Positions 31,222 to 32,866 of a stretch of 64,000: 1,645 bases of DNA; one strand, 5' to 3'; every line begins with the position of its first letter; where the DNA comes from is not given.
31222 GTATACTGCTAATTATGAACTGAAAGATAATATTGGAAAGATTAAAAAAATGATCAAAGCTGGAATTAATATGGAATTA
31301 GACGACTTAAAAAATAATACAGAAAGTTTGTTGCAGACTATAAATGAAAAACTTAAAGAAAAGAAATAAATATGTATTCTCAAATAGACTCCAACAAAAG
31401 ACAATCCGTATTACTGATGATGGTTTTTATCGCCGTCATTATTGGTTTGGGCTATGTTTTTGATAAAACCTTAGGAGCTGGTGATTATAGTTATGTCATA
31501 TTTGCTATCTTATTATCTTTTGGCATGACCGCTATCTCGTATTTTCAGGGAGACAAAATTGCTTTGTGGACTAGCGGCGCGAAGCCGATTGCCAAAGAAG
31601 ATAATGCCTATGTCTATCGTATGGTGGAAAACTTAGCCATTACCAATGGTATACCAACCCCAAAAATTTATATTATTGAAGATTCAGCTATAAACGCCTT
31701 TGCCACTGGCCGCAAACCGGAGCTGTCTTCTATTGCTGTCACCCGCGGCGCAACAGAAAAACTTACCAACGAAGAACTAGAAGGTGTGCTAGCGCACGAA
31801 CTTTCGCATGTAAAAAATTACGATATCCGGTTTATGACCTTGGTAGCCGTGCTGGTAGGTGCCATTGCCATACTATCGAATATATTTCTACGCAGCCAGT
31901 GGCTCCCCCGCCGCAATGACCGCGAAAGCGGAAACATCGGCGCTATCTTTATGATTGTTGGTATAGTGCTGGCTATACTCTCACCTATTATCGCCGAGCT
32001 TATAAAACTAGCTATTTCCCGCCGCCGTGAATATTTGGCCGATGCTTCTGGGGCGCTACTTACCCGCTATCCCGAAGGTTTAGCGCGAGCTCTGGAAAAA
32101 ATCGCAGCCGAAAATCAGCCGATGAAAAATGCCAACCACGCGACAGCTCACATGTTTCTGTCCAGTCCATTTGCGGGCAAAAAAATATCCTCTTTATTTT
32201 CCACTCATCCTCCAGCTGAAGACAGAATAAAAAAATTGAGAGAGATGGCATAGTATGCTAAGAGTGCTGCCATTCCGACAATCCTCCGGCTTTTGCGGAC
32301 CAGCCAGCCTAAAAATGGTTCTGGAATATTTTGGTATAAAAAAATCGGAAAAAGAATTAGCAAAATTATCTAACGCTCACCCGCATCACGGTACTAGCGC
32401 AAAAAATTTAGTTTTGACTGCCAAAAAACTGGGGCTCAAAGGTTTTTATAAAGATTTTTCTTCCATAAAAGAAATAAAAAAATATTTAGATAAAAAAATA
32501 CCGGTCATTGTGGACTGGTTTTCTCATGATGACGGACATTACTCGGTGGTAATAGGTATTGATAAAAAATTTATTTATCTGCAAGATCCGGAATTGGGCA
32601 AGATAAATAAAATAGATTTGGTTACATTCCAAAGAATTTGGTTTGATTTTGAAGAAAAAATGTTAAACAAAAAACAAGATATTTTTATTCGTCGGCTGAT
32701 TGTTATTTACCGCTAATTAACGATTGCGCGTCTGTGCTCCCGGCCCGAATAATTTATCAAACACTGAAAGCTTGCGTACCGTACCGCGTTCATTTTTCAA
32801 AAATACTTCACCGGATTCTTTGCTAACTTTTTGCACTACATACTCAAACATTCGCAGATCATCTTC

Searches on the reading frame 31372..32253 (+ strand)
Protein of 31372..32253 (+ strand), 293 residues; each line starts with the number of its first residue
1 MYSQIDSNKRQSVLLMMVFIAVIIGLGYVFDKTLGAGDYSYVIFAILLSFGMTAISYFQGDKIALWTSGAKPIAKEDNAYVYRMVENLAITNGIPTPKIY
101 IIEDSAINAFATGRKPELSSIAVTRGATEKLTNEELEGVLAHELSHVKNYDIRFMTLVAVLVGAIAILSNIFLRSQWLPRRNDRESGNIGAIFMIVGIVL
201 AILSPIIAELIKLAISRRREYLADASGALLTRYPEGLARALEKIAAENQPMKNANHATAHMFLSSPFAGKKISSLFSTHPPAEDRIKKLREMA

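Call 58: search_protein_families(library=pfam, proteins=[window:31372-32253:+], max_evalue=0.0001)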
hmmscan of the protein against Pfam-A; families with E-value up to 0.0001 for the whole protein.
window:31372-32253:+ (293 aa): 2 families
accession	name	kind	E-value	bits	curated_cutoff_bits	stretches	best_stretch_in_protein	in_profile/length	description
PF01435.24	Peptidase_M48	-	7.4e-33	114.4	20.3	1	77-292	3-185/186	Peptidase family M48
PF05569.17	Peptidase_M56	-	1.1e-05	25.2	31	1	121-161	178-218/296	BlaR1 peptidase M56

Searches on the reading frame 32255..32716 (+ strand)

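Call 58: search_protein_families(library=pfam, proteins=[window:32255-32716:+], max_evalue=0.0001)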
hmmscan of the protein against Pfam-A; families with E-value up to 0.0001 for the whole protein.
window:32255-32716:+ (153 aa): 3 families
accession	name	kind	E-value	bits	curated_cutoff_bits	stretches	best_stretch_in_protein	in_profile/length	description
PF03412.21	Peptidase_C39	-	1.9e-17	63.8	22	1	14-129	13-121/133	Peptidase C39 family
PF13529.12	Peptidase_C39_2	-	1.2e-15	58.7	24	1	6-112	5-142/143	Peptidase_C39 like family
PF12385.14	Peptidase_C70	-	1.5e-10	41.6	19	1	9-126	15-137/141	Papain-like cysteine protease AvrRpt2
